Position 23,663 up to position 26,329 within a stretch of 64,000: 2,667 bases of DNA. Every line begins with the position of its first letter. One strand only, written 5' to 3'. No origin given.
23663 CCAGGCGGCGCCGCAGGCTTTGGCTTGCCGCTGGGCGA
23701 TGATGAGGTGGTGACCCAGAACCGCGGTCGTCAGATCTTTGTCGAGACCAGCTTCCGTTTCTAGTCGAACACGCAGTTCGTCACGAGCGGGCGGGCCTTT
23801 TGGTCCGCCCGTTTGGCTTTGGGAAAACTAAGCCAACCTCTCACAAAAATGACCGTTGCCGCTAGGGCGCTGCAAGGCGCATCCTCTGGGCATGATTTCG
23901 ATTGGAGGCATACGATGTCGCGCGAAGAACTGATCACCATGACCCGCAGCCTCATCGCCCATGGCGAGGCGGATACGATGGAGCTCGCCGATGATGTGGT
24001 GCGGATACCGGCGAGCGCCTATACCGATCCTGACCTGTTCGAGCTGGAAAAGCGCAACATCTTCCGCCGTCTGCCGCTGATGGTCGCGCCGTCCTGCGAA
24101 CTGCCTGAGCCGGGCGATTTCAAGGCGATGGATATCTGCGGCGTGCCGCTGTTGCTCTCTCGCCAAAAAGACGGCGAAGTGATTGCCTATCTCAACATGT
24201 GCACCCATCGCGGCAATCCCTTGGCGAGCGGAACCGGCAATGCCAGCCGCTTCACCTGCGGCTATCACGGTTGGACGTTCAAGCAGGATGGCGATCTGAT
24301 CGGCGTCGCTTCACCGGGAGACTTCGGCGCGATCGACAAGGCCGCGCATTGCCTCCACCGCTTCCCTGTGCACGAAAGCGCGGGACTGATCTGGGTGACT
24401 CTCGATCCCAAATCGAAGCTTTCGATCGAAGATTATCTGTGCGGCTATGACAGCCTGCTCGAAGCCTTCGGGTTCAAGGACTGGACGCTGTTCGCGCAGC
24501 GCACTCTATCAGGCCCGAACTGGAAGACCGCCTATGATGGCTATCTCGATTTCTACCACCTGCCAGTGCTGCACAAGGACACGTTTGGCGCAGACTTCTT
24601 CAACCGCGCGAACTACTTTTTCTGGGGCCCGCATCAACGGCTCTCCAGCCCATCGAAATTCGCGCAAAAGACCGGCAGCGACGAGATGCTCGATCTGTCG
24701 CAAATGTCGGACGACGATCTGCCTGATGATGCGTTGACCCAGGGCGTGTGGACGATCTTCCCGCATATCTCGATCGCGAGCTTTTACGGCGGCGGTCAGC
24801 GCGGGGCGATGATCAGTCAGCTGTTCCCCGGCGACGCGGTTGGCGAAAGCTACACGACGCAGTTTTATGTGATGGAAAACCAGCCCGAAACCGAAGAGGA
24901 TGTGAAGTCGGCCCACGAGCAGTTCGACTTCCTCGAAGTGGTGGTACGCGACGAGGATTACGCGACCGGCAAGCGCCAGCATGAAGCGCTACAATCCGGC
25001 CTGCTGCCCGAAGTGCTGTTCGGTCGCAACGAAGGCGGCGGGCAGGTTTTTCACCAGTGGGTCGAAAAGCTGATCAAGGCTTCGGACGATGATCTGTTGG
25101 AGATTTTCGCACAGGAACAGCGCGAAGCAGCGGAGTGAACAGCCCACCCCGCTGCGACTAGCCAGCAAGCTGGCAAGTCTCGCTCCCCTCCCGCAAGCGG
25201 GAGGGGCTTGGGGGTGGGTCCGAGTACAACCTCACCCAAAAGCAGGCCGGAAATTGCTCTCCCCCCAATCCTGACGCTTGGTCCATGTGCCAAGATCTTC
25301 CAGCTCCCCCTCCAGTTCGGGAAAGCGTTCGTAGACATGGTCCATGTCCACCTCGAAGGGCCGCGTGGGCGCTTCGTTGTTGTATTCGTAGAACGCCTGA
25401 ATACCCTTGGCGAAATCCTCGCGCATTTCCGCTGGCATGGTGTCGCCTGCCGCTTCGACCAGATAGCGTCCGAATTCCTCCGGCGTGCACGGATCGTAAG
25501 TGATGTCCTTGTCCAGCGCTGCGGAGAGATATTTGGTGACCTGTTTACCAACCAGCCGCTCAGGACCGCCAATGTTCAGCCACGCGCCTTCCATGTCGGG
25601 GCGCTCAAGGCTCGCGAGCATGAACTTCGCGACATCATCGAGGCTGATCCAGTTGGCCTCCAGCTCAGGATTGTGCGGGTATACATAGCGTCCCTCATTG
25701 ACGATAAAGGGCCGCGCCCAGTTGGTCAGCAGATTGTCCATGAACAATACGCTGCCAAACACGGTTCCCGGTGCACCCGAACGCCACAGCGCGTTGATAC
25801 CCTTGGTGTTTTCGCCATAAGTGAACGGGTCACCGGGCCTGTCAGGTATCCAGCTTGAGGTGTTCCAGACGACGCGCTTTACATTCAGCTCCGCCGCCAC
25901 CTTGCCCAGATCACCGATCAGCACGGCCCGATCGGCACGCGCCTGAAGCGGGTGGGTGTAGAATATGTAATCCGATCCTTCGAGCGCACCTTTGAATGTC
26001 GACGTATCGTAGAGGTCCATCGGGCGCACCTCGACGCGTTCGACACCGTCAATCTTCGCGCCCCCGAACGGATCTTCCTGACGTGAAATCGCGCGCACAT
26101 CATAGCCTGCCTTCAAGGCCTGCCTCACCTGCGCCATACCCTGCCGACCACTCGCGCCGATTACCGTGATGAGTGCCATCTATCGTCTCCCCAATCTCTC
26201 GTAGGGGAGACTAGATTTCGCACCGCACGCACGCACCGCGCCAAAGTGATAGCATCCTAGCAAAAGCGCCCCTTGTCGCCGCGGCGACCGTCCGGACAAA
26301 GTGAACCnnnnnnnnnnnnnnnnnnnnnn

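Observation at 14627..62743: About 48-kb catabolic super-cluster for an unidentified hydrophobic (terpenoid/steroid/oxidised-lipid) substrate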

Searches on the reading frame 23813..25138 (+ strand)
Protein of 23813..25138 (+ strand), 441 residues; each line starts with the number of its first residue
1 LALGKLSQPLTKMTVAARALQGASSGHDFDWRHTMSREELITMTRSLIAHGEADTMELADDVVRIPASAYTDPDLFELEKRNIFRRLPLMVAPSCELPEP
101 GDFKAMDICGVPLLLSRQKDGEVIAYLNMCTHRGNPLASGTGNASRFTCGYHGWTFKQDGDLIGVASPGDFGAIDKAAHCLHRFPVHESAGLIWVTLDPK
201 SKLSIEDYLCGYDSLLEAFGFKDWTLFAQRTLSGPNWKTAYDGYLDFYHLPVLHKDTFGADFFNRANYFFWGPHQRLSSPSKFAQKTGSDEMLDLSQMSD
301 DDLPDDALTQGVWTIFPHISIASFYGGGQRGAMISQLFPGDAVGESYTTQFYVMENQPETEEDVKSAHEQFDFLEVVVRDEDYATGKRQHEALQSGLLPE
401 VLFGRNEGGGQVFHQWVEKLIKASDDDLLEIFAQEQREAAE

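Call 7: search_protein_families(library=pfam, proteins=[window:23813-25138:+], max_evalue=0.001)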
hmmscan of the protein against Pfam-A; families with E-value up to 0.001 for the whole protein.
window:23813-25138:+ (441 aa): 2 families
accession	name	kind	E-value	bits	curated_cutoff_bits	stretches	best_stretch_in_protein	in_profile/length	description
PF00848.25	Ring_hydroxyl_A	-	6.9e-31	108.2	24.9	1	221-422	1-207/208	Ring hydroxylating alpha subunit (catalytic domain)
PF00355.32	Rieske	-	5.2e-20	71.6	20.3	1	90-168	4-81/88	Rieske [2Fe-2S] domain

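Call 13: search_protein_families(library=ncbifam, proteins=[window:23813-25138:+], max_evalue=0.00001)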
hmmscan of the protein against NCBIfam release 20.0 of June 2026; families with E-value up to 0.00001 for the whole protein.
window:23813-25138:+ (441 aa): 6 families
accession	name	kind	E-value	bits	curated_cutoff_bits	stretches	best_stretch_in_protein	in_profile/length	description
TIGR03228.1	anthran_1_2_A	equivalog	2.8e-29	102.1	671.9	1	59-254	10-213/438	anthranilate 1,2-dioxygenase large subunit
NF058607.1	GlBtMonoOxGbcA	equivalog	2.2e-27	95.5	670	1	52-254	20-222/420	glycine betaine monooxygenase oxygenase subunit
NF041684.1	ant_diox_AndAc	equivalog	1.5e-24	86.4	750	1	57-255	15-223/418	anthranilate 1,2-dioxygenase large subunit AndAc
NF042946.1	3PPDioc_HcaE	equivalog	2.8e-23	82.6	830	1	64-210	15-164/450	3-phenylpropionate/cinnamic acid dioxygenase subunit alpha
TIGR03229.1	benzo_1_2_benA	equivalog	6.9e-23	81.2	780.95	1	62-211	13-167/433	benzoate 1,2-dioxygenase large subunit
NF052579.1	BetMthstMoxSdmAMthl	equivalog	2.3e-10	40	600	1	104-196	33-125/351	4beta-methylsterol monooxygenase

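Call 29: find_homologous_proteins(query=window:23813-25138:+, max_evalue=1e-30)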
Query window:23813-25138:+ (441 aa): 2862 proteins with E <= 1e-30 among 8000 candidates; the best 120 are listed.
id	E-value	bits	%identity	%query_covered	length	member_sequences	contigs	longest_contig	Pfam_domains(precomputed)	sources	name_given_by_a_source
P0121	2.0e-282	955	100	92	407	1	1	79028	PF00355.33,PF00848.26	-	-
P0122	4.9e-268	907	95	92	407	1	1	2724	PF00355.33,PF00848.26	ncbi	-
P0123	4.8e-267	904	94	92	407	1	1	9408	PF00355.33,PF00848.26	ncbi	-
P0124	3.3e-265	898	93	92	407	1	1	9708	PF00355.33,PF00848.26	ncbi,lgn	ncbi:MAG: aromatic ring-hydroxylating dioxygenase subunit alpha [Pseudomonadota bacterium]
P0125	2.4e-264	895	93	92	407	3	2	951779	PF00355.33,PF00848.26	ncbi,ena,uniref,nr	ncbi:aromatic ring-hydroxylating dioxygenase subunit alpha [uncultured Erythrobacter sp.]|uniref:aro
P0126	2.9e-258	875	90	92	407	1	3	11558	PF00355.33,PF00848.26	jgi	-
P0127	2.1e-255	866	90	92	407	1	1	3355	PF00355.33,PF00848.26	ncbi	ncbi:MAG: aromatic ring-hydroxylating dioxygenase subunit alpha [Pseudomonadota bacterium]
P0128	1.8e-252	856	88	92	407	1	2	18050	PF00355.33,PF00848.26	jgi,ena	jgi:phenylpropionate dioxygenase-like ring-hydroxylating dioxygenase large terminal subunit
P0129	8.4e-252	854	88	92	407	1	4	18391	PF00355.33,PF00848.26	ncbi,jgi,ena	jgi:phenylpropionate dioxygenase-like ring-hydroxylating dioxygenase large terminal subunit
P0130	2.1e-251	853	88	92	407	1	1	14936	PF00355.33,PF00848.26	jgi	jgi:phenylpropionate dioxygenase-like ring-hydroxylating dioxygenase large terminal subunit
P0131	6.9e-251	851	88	92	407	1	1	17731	PF00355.33,PF00848.26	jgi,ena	jgi:phenylpropionate dioxygenase-like ring-hydroxylating dioxygenase large terminal subunit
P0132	7.5e-250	847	88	92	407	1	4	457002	PF00355.33,PF00848.26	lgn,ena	-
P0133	3.2e-249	845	87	92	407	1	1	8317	PF00355.33,PF00848.26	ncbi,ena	-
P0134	7.7e-249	844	87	92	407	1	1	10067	PF00355.33,PF00848.26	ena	-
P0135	1.6e-248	843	86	92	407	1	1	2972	PF00355.33,PF00848.26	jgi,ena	-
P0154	1.5e-239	813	83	92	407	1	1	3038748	PF00355.33,PF00848.26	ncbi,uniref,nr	ncbi:aromatic ring-hydroxylating oxygenase subunit alpha [Erythrobacter rubeus]|uniref:Aromatic ring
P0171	1.6e-232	790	81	92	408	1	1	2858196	PF00355.33,PF00848.26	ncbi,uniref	ncbi:SRPBCC family protein [Erythrobacter sp. GH1-10]|uniref:aromatic ring-hydroxylating oxygenase s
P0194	1.9e-224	764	80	92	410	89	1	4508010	PF00355.33,PF00848.26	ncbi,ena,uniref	ncbi:aromatic ring-hydroxylating oxygenase subunit alpha [Novosphingobium sp.]|uniref:aromatic ring-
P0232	3.5e-220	750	78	92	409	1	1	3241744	PF00355.33,PF00848.26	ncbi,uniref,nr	ncbi:SRPBCC family protein [Altererythrobacter arenosus]|uniref:SRPBCC family protein n=1 Tax=Altere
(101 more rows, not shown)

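Call 30: find_encoding_contigs(protein=P0154, flank=10000, max_places=2)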
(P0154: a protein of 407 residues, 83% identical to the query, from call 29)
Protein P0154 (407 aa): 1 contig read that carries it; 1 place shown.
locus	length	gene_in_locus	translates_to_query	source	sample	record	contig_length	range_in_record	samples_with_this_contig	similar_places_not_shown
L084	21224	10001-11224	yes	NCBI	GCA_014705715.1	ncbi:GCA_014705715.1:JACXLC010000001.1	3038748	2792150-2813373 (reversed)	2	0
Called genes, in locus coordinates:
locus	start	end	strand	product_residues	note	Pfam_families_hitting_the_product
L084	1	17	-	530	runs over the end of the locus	PF03703:bPH_2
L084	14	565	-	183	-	PF03703:bPH_2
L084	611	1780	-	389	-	PF02771:Acyl-CoA_dh_N, PF02770:Acyl-CoA_dh_M, PF00441:Acyl-CoA_dh_1, PF08028:Acyl-CoA_dh_2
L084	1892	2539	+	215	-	PF02798:GST_N, PF13417:GST_N_3, PF13409:GST_N_2, PF00043:GST_C (weak)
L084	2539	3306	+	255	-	PF00106:adh_short, PF08659:KR (weak), PF13561:adh_short_C2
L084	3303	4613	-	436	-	PF07690:MFS_1, PF03137:OATP (faint)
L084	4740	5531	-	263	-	PF00106:adh_short, PF08659:KR (weak), PF13561:adh_short_C2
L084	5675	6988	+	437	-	PF00355:Rieske, PF00848:Ring_hydroxyl_A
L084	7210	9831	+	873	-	PF07715:Plug, PF00593:TonB_dep_Rec_b-barrel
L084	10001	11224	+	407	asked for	PF00355:Rieske, PF00848:Ring_hydroxyl_A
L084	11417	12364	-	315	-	PF01370:Epimerase (faint), PF05368:NmrA, PF13460:NAD_binding_10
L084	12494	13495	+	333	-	PF16884:ADH_N_2, PF00107:ADH_zinc_N, PF13602:ADH_zinc_N_2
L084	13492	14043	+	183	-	PF13577:SnoaL_4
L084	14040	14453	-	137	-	PF03061:4HBT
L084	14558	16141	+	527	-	PF00501:AMP-binding, PF13193:AMP-binding_C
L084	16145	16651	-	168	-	PF02627:CMD (weak)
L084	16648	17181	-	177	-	-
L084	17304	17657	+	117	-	PF07366:SnoaL (weak), PF13577:SnoaL_4 (weak), PF12680:SnoaL_2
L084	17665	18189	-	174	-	PF13577:SnoaL_4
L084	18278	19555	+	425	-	PF00067:p450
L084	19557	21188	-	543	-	PF00890:FAD_binding_2, PF01266:DAO, PF03486:HI0933_like (weak), PF07992:Pyr_redox_2 (faint), PF12831:FAD_oxidored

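Call 31: find_encoding_contigs(protein=P0171, flank=10000, max_places=2)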
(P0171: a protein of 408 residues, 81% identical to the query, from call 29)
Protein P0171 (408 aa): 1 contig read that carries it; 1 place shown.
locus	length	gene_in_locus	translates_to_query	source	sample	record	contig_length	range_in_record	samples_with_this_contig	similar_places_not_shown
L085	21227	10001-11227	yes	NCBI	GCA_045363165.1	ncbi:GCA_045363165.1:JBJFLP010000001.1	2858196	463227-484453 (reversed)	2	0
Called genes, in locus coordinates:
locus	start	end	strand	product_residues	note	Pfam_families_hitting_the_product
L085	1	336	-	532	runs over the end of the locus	PF03703:bPH_2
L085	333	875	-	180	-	PF03703:bPH_2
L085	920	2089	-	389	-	PF02771:Acyl-CoA_dh_N, PF02770:Acyl-CoA_dh_M, PF00441:Acyl-CoA_dh_1, PF08028:Acyl-CoA_dh_2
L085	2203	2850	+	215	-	PF02798:GST_N (weak), PF13417:GST_N_3, PF13409:GST_N_2 (weak), PF00043:GST_C (weak)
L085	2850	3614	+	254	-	PF00106:adh_short, PF08659:KR (faint), PF13561:adh_short_C2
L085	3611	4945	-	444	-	PF07690:MFS_1, PF03137:OATP (faint)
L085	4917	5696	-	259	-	PF00106:adh_short, PF08659:KR (weak), PF13561:adh_short_C2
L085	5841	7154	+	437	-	PF00355:Rieske, PF00848:Ring_hydroxyl_A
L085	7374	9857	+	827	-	PF07715:Plug, PF00593:TonB_dep_Rec_b-barrel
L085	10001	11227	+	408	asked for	PF00355:Rieske, PF00848:Ring_hydroxyl_A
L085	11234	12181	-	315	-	PF01370:Epimerase (faint), PF05368:NmrA, PF13460:NAD_binding_10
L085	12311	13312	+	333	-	PF16884:ADH_N_2, PF00107:ADH_zinc_N, PF13602:ADH_zinc_N_2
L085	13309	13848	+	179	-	PF13577:SnoaL_4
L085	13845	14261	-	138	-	PF03061:4HBT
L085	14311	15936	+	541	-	PF00501:AMP-binding, PF13193:AMP-binding_C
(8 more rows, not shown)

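Call 48: search_solved_structures(query=P0121, max_evalue=1e-8)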
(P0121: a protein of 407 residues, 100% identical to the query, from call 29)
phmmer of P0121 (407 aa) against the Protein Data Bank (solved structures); distinct sequences matched with E-value up to 1e-8: 38.
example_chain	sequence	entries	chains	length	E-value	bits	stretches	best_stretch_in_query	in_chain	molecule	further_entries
6y9c_A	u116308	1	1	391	4.8e-30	108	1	30-261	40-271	Carnitine monooxygenase oxygenase subunit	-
6y8j_A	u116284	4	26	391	4.9e-30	108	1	30-261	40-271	Carnitine monooxygenase oxygenase subunit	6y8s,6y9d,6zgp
9jp5_A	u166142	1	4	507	2.4e-26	95.9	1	30-227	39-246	Phthalate 3,4-dioxygenase alpha subunit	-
2ckf_A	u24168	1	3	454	1.2e-24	90.3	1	34-224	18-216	RING-HYDROXYLATING DIOXYGENASE ALPHA SUBUNIT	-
9vdb_A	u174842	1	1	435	1.5e-24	89.9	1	21-226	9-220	Ring hydroxylating dioxygenase, alpha subunit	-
2gbw_A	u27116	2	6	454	4.5e-24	88.4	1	34-220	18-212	Biphenyl 2,3-Dioxygenase Alpha Subunit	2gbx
2b1x_A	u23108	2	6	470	5.6e-24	88.1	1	30-222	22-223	naphthalene dioxygenase large subunit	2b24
8k0a_A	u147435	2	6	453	7.6e-22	81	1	30-216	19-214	3-phenylpropionate/cinnamic acid dioxygenase subunit alpha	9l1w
7yls_B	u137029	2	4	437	1.2e-21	80.4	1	30-133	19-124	Rieske (2Fe-2S) domain protein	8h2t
3en1_A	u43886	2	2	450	2.2e-21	79.5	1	28-177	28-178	Benzene 1,2-dioxygenase subunit alpha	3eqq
9o71_A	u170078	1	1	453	2.3e-21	79.5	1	30-145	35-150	Phenylpropionate dioxygenase-like ring-hydroxylating dioxygenase large terminal subunit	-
1uli_A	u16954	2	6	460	1.1e-20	77.2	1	17-133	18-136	biphenyl dioxygenase large subunit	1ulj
3gzx_A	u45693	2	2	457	4.4e-19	71.9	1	27-215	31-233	Biphenyl dioxygenase subunit alpha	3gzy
3vca_A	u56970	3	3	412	5.5e-19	71.6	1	35-220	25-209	Ring-hydroxylating dioxygenase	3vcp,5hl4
4qup_A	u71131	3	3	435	6e-19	71.5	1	34-220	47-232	Monoxygenase; demethylase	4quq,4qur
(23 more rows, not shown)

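Call 52: find_encoding_contigs(protein=P0232, flank=10000, max_places=1)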
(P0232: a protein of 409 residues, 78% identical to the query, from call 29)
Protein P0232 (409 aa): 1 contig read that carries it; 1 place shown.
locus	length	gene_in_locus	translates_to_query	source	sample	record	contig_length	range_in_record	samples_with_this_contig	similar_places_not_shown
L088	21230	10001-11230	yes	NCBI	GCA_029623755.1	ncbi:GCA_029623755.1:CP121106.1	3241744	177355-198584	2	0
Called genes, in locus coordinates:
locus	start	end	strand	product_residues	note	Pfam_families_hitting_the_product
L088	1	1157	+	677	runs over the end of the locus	PF07715:Plug, PF00593:TonB_dep_Rec_b-barrel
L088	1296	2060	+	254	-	PF23441:SDR, PF00106:adh_short, PF08659:KR, PF13561:adh_short_C2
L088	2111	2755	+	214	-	PF02798:GST_N, PF13417:GST_N_3, PF13409:GST_N_2, PF00043:GST_C (weak)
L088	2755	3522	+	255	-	PF00106:adh_short, PF08659:KR (faint), PF01370:Epimerase (faint), PF13561:adh_short_C2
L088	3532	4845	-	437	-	PF03137:OATP (faint), PF07690:MFS_1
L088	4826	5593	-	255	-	PF00106:adh_short, PF08659:KR (faint), PF13561:adh_short_C2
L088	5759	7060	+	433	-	PF00355:Rieske, PF00848:Ring_hydroxyl_A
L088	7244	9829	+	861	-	PF07715:Plug, PF00593:TonB_dep_Rec_b-barrel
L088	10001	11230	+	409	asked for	PF00355:Rieske, PF00848:Ring_hydroxyl_A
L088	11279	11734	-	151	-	-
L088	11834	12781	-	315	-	PF01370:Epimerase (faint), PF05368:NmrA, PF13460:NAD_binding_10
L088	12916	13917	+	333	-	PF16884:ADH_N_2, PF00107:ADH_zinc_N, PF13602:ADH_zinc_N_2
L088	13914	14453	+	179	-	PF13577:SnoaL_4, PF13474:SnoaL_3 (faint)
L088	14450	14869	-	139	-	PF20789:4HBT_3C (weak), PF13622:4HBT_3 (weak), PF03061:4HBT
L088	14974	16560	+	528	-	PF00501:AMP-binding, PF13193:AMP-binding_C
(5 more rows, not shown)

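Call 54: find_encoding_contigs(protein=P0194, flank=10000, max_places=1)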
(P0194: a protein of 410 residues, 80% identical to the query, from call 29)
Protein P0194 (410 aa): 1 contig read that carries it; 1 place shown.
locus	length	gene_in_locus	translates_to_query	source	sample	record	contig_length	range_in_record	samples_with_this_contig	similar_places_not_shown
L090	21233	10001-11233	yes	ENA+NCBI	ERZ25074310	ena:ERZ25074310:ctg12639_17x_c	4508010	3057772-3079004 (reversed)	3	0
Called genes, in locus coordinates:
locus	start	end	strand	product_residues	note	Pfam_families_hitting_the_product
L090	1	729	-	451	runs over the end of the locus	PF00557:Peptidase_M24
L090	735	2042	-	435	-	PF00202:Aminotran_3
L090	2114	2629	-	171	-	PF11578:DUF3237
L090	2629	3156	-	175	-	-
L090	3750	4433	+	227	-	-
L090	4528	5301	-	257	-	PF00106:adh_short, PF08659:KR, PF13561:adh_short_C2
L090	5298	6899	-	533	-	PF00135:COesterase, PF20434:BD-FAE, PF07859:Abhydrolase_3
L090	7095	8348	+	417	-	PF00067:p450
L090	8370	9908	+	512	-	PF00355:Rieske, PF00848:Ring_hydroxyl_A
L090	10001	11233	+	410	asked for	PF00355:Rieske, PF00848:Ring_hydroxyl_A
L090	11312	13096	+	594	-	PF07719:TPR_2 (faint), PF00515:TPR_1 (faint)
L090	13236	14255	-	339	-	PF00291:PALP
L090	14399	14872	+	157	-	PF13404:HTH_AsnC-type, PF13412:HTH_24, PF09339:HTH_IclR (weak), PF01037:AsnC_trans_reg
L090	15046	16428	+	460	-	PF00324:AA_permease, PF13520:AA_permease_2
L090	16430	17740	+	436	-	PF02550:AcetylCoA_hydro, PF13336:AcetylCoA_hyd_C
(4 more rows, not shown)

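Call 77: search_protein_families(library=ncbifam, proteins=[L084:19557-21188:-], max_evalue=1e-10)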
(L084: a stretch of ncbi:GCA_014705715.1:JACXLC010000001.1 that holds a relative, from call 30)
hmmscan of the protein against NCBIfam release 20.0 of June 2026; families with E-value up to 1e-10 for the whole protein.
L084:19557-21188:- (543 aa): 23 families
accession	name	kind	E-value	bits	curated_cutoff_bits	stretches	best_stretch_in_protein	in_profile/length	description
NF053676.1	4oxCHCAChcC1Cy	equivalog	1.7e-131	439.3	1000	1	7-538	2-526/528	4-oxocyclohexanecarboxylate 2-dehydrogenase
NF009478.0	PRK12844.1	equivalog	7.9e-126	420.6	789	1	4-542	6-552/559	3-ketosteroid-delta-1-dehydrogenase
NF005882.1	PRK07843.1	equivalog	6e-121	404.5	788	2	187-535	196-544/547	3-oxosteroid 1-dehydrogenase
NF009473.0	PRK12835.1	subfamily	6.7e-116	388.1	837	2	190-540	210-568/585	FAD-binding protein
NF004789.0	PRK06134.1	subfamily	2.7e-106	356.4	747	2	191-541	215-570/581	FAD-dependent oxidoreductase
NF009477.0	PRK12843.1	equivalog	2.4e-103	346.6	758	2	191-541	219-571/578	FAD-dependent oxidoreductase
NF053677.1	Desat2ChcC2Cyan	equivalog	1.6e-92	310.7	900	2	187-540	197-553/558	4-oxocyclohex-2-ene-1-carboxylate 5-dehydrogenase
NF009479.0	PRK12845.1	equivalog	6.5e-92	308.7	793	2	191-540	217-565/566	3-ketosteroid-delta-1-dehydrogenase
NF009476.0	PRK12839.1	equivalog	1.9e-87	293.8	940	2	191-541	212-567/572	FAD-dependent oxidoreductase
NF009474.0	PRK12837.1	equivalog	3.6e-75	253.7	675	1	5-536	6-506/513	FAD-binding protein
TIGR01813.1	flavo_cyto_c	subfamily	5e-48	163.9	285.45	2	186-535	122-443/444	flavocytochrome c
NF006130.0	PRK08274.1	equivalog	5e-45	154.2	369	1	189-541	128-461/467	FAD-dependent tricarballylate dehydrogenase TcuA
NF005510.0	PRK07121.1-3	subfamily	1.2e-42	146.3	481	2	189-541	174-489/492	FAD-binding protein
NF005511.0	PRK07121.1-4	equivalog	2.2e-42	145.3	466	2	4-108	18-122/553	FAD-binding protein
NF053717.1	VnlPnlRedVprA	equivalog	4.3e-37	128.1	600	1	395-540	350-476/481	vinyl phenol reductase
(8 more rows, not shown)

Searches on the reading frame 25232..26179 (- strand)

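Call 7: search_protein_families(library=pfam, proteins=[window:25232-26179:-], max_evalue=0.001)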
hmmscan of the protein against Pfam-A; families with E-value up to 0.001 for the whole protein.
window:25232-26179:- (315 aa): 3 families
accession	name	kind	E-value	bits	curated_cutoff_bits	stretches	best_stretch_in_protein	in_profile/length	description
PF05368.20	NmrA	-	2.8e-19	70.3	27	1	3-285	4-290/298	NmrA-like family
PF13460.12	NAD_binding_10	-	3.3e-12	47.1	27.2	1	8-118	1-109/184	NAD(P)H-binding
PF01370.27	Epimerase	-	2e-06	27.8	20.9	0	4-75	1-71/240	NAD dependent epimerase/dehydratase family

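Call 37: search_protein_families(library=ncbifam, proteins=[window:25232-26179:-], max_evalue=1e-20)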
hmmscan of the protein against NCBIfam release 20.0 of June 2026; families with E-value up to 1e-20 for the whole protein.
window:25232-26179:- (315 aa): 0 families
